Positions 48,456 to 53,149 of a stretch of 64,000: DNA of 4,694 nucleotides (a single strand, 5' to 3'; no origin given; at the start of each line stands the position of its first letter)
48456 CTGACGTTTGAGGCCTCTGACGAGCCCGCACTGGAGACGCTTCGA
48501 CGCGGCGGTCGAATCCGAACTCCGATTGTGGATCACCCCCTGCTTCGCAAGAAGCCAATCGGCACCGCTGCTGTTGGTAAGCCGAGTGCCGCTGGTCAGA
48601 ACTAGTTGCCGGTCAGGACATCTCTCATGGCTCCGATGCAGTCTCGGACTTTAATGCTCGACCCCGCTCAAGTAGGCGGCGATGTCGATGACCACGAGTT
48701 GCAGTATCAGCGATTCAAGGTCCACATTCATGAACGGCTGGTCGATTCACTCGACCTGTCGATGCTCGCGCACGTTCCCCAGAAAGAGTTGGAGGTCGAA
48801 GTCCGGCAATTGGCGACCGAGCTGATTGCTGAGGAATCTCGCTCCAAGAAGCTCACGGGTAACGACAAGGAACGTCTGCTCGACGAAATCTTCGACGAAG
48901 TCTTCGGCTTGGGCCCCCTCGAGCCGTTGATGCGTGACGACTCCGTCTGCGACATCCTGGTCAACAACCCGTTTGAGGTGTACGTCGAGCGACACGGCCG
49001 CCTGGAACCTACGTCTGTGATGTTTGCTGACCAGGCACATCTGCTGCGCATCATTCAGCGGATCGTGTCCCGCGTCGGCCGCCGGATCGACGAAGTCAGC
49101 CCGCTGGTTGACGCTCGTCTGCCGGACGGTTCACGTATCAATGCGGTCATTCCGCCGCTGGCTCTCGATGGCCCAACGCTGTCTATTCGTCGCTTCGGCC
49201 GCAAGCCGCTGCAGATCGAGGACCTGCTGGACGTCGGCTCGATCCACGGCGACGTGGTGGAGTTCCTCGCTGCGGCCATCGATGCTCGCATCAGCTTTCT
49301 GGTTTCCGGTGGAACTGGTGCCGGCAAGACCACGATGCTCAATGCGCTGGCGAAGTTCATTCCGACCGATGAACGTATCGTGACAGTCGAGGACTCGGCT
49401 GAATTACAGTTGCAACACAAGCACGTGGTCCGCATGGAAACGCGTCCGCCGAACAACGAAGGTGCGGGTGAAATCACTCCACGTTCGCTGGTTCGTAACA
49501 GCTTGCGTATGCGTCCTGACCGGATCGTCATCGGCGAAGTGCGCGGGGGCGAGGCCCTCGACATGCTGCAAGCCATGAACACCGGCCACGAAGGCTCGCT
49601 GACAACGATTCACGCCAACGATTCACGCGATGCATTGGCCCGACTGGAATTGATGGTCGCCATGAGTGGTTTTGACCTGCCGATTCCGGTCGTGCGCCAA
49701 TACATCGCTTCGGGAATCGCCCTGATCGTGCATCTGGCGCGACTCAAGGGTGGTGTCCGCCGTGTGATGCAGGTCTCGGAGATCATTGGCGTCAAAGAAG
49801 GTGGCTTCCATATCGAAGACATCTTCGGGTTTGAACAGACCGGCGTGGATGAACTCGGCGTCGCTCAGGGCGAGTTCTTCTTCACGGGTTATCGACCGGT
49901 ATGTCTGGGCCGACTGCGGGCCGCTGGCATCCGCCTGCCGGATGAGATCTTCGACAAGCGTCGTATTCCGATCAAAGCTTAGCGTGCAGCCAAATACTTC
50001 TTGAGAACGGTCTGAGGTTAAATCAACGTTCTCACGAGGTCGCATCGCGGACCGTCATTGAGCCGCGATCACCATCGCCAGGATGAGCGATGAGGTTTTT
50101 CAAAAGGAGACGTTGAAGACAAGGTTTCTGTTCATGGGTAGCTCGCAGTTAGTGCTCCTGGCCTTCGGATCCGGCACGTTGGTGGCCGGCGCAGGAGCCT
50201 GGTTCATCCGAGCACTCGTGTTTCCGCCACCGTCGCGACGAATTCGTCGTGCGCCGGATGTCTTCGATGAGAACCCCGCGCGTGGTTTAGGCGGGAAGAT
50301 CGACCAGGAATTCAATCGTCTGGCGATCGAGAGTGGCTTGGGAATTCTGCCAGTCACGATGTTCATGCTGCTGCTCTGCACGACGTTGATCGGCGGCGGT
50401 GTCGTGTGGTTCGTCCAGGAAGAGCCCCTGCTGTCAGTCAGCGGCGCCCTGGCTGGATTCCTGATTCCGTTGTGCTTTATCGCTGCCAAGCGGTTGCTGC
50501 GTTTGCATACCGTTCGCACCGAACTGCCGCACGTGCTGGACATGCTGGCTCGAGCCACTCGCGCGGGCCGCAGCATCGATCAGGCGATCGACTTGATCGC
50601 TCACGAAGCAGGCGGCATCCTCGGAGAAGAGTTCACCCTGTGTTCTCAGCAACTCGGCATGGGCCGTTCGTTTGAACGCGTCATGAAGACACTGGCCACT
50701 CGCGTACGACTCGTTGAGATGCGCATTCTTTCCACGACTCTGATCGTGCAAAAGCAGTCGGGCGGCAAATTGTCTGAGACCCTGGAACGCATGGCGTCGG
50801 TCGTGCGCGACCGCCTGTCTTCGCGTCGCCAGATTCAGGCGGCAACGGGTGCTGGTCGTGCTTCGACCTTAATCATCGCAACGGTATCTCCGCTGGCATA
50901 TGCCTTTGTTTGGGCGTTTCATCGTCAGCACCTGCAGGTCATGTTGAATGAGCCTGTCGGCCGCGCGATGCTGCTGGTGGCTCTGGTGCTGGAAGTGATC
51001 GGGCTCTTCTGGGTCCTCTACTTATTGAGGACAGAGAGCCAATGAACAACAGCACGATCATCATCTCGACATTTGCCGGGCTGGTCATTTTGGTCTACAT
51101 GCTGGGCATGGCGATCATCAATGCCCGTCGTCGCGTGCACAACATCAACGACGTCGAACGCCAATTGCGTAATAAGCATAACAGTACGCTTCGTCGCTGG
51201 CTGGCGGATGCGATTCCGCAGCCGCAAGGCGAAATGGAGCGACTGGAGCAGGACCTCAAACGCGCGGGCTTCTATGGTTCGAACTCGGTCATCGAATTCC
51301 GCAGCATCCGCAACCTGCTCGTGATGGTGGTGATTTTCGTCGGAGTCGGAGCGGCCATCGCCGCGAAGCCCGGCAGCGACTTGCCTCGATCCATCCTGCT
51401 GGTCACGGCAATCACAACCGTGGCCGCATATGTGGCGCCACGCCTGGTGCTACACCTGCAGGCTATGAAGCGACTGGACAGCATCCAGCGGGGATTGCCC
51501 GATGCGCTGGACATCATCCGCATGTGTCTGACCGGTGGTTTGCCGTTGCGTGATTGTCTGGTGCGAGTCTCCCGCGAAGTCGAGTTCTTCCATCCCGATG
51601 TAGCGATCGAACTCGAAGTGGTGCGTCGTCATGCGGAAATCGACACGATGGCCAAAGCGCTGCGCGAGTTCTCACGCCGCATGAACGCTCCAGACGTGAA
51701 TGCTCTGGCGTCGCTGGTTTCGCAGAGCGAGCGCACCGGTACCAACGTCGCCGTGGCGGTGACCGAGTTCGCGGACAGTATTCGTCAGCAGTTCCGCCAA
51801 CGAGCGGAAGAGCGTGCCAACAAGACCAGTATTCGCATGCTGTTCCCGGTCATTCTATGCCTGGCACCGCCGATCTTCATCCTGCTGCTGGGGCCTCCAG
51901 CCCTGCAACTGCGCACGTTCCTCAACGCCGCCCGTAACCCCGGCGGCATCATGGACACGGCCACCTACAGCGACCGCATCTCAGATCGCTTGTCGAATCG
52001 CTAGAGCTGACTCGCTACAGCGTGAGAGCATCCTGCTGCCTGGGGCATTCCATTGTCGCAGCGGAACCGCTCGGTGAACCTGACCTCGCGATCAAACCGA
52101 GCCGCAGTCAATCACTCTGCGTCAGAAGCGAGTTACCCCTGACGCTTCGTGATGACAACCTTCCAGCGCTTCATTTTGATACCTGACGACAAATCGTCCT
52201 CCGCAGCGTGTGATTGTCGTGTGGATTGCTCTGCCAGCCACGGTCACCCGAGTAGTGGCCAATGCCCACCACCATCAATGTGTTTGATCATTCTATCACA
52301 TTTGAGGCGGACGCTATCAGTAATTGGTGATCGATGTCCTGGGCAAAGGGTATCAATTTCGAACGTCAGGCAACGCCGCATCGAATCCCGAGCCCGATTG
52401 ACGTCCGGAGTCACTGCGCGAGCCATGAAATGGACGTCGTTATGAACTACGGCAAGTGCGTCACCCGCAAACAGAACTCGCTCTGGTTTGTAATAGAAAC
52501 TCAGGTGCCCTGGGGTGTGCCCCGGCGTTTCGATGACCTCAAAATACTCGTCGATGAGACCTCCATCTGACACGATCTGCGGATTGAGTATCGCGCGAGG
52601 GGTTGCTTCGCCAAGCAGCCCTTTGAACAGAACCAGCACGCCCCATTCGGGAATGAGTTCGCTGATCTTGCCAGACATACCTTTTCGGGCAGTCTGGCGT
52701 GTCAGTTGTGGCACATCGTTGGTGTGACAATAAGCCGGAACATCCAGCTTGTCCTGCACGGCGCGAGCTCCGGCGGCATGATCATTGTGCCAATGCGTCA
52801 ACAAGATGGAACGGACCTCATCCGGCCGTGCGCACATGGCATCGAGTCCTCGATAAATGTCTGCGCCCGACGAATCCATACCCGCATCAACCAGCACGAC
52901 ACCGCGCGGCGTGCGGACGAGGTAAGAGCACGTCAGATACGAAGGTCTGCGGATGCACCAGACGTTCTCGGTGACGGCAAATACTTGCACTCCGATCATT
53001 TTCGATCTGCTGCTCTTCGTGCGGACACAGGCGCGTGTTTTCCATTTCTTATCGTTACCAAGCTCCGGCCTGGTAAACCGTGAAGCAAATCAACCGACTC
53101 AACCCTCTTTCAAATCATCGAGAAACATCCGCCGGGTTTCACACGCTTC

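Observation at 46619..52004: Compact Tad/Flp-like pilus locus lacking secretin, prepilin peptidase and CpaE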

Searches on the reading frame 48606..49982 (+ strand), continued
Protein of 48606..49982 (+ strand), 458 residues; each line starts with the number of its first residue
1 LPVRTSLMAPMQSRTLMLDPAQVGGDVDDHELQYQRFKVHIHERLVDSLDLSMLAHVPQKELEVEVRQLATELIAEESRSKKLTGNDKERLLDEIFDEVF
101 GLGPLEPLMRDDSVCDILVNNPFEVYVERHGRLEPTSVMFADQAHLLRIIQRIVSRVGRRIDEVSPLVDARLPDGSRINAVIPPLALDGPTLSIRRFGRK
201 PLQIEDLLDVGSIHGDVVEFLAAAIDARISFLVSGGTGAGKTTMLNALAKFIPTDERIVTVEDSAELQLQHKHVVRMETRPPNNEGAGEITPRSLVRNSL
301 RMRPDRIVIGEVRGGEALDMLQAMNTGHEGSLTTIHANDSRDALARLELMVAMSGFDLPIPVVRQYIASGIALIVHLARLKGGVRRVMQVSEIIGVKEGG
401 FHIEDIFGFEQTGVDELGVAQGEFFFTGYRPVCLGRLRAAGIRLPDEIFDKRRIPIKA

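Call 91: find_encoding_contigs(protein=P0256, flank=10000, max_places=1)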
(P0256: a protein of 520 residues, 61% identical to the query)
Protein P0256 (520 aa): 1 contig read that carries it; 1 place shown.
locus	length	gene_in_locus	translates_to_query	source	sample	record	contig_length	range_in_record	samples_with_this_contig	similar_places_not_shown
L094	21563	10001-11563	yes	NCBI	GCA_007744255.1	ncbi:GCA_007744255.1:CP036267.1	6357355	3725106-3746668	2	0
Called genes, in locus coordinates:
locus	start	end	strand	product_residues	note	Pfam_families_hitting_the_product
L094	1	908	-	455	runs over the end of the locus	PF04734:Ceramidase_alk (faint)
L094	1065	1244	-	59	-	-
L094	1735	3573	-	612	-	PF03417:AAT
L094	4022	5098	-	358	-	PF01142:TruD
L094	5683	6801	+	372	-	PF13248:Zn_ribbon_3 (faint)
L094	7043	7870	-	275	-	PF00595:PDZ (weak), PF13180:PDZ_2 (weak), PF17820:PDZ_6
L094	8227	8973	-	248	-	-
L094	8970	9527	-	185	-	PF04542:Sigma70_r2, PF08281:Sigma70_r4_2, PF04545:Sigma70_r4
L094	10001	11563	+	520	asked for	PF13629:T2SS-T3SS_pil_N, PF00263:Secretin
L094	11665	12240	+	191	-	-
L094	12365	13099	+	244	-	PF13432:TPR_16 (faint), PF13424:TPR_12 (faint), PF23914:TPR_CcmH_CycH (faint), PF24575:TPR_Slam (faint), PF00515:TPR_1 (faint), PF07719:TPR_2 (faint), PF13174:TPR_6 (faint), PF13428:TPR_14 (weak), +6 more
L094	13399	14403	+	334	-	PF02445:NadA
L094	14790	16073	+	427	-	PF00285:Citrate_synt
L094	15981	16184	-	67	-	-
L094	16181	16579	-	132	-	-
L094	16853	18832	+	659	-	PF00004:AAA, PF17862:AAA_lid_3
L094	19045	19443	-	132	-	PF00072:Response_reg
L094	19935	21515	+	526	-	PF08668:HDOD (weak), PF13487:HD_5, PF01966:HD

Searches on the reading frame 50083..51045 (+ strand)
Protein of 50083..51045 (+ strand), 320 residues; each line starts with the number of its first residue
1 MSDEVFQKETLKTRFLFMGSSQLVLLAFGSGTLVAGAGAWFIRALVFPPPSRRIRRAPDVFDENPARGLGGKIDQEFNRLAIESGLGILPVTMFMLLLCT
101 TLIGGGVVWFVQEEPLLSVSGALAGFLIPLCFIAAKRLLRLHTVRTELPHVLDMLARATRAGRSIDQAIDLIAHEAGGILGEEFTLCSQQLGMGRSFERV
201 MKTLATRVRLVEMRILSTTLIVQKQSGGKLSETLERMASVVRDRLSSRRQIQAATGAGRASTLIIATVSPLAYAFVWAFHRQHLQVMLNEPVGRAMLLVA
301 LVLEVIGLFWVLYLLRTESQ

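Call 7: search_protein_families(library=pfam, proteins=[window:50083-51045:+], max_evalue=0.01)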
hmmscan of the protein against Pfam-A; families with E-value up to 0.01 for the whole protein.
window:50083-51045:+ (320 aa): 1 family
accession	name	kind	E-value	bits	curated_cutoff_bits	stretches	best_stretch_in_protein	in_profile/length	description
PF00482.28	T2SSF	-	1.4e-18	67.5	25.2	1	152-276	2-123/125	Type II secretion system (T2SS), protein F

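Call 8: search_protein_families(library=ncbifam, proteins=[window:50083-51045:+], max_evalue=0.01)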
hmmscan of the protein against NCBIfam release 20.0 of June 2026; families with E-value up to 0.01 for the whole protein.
window:50083-51045:+ (320 aa): 1 family
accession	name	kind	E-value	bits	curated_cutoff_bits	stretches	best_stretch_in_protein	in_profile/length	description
NF046075.1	UpsF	equivalog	5.8e-06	25.3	400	1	123-253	288-412/484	membrane pilin protein UpsF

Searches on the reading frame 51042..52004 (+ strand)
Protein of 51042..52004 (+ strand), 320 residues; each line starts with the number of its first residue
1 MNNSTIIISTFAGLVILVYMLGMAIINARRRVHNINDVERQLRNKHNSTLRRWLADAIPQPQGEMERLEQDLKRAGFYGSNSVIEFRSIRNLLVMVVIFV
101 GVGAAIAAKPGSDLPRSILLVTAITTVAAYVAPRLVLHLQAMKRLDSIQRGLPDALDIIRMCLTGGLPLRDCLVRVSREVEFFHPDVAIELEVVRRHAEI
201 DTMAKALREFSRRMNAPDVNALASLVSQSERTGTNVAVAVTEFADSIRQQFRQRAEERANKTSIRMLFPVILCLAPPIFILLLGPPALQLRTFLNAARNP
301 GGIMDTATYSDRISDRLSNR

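Call 7: search_protein_families(library=pfam, proteins=[window:51042-52004:+], max_evalue=0.01)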
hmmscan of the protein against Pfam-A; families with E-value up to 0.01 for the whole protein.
window:51042-52004:+ (320 aa): 1 family
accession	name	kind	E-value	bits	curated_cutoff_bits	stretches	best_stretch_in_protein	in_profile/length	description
PF00482.28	T2SSF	-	1.5e-13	51.2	25.2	1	156-283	2-124/125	Type II secretion system (T2SS), protein F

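Call 8: search_protein_families(library=ncbifam, proteins=[window:51042-52004:+], max_evalue=0.01)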
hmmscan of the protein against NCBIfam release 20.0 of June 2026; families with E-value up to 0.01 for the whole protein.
window:51042-52004:+ (320 aa): 3 families
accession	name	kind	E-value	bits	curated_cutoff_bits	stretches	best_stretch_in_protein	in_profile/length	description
NF012020.0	PRK15476.1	subfamily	0.0046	16.1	820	0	50-125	94-167/433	oxaloacetate decarboxylase subunit beta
NF012021.0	PRK15477.1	subfamily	0.0046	16.1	824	0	49-125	93-167/433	oxaloacetate decarboxylase subunit beta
NF012019.0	PRK15475.1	subfamily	0.005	15.9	822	0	50-125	94-167/433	oxaloacetate decarboxylase subunit beta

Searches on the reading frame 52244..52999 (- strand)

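Call 7: search_protein_families(library=pfam, proteins=[window:52244-52999:-], max_evalue=0.01)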
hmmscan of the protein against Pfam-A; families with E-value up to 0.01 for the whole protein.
window:52244-52999:- (251 aa): 3 families
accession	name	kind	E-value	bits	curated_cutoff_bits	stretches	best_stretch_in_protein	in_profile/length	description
PF00753.33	Lactamase_B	-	4.5e-31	108.8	22.7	1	25-222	8-196/196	Metallo-beta-lactamase superfamily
PF12706.13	Lactamase_B_2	-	2.5e-05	24.4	27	1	35-104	3-75/200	Beta-lactamase superfamily domain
PF19583.5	ODP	-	5e-05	23.7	27.2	1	26-195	6-152/194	ODP family beta lactamase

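Call 8: search_protein_families(library=ncbifam, proteins=[window:52244-52999:-], max_evalue=0.01)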
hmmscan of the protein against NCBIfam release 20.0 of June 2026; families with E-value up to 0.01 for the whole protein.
window:52244-52999:- (251 aa): 46 families (the best 25 are shown)
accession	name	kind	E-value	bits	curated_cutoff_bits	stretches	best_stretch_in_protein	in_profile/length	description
NF033105.1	bla_subclass_B3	equivalog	8.1e-18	64.6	240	1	7-105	9-105/257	subclass B3 metallo-beta-lactamase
TIGR03413.1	GSH_gloB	equivalog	2.8e-15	56.4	200.8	2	148-182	94-128/248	hydroxyacylglutathione hydrolase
NF012229.1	bla_class_B_core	domain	3.7e-14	53.1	100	1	7-170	4-138/139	metallo-beta-lactamase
NF040874.1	blaPJM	exception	3.1e-13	50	630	1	23-224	58-252/301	PJM family subclass B3 metallo-beta-lactamase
NF047979.1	lactonase_AidB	equivalog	3.7e-12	46.1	360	1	26-77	54-109/271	AidB family quorum-quenching N-acyl homoserine lactonase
NF053820.1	MBLfold_Strvi7410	exception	9.5e-11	41.7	525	1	20-100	21-103/343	Strvi_7410 family MBL fold metallo-hydrolase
NF000287.1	SMB1_fam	exception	9.8e-11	41.5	400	1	25-202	46-203/280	SMB-1 family subclass B3 metallo-beta-lactamase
NF000439.2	blaAIM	exception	1.3e-10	41.3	675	1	23-224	58-252/303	AIM family subclass B3 metallo-beta-lactamase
NF040468.1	blaECM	exception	5.4e-10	39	640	1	25-189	73-221/303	ECM family subclass B3 metallo-beta-lactamase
NF040644.1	blaPAM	exception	1.3e-09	37.6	615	1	3-171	39-189/287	PAM family subclass B3 metallo-beta-lactamase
TIGR04558.1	SoxH_rel_PQQ_1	hypoth_equivalog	4.2e-09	35.9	300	1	27-230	38-221/285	quinoprotein relay system zinc metallohydrolase 1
NF047339.1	blaCSR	exception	5.1e-09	35.7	600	1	4-79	45-118/295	CSR family subclass B3 metallo-beta-lactamase-like protein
NF033106.1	blaL1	exception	5.4e-09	35.4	560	1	9-80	47-116/290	L1 family subclass B3 metallo-beta-lactamase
NF007597.0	PRK10241.1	equivalog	6.5e-09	35.5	421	1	141-183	87-130/251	hydroxyacylglutathione hydrolase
NF000405.1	HARLDQ_not_B3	exception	1.1e-08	35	350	1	4-78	23-95/267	HARLDQ motif MBL-fold protein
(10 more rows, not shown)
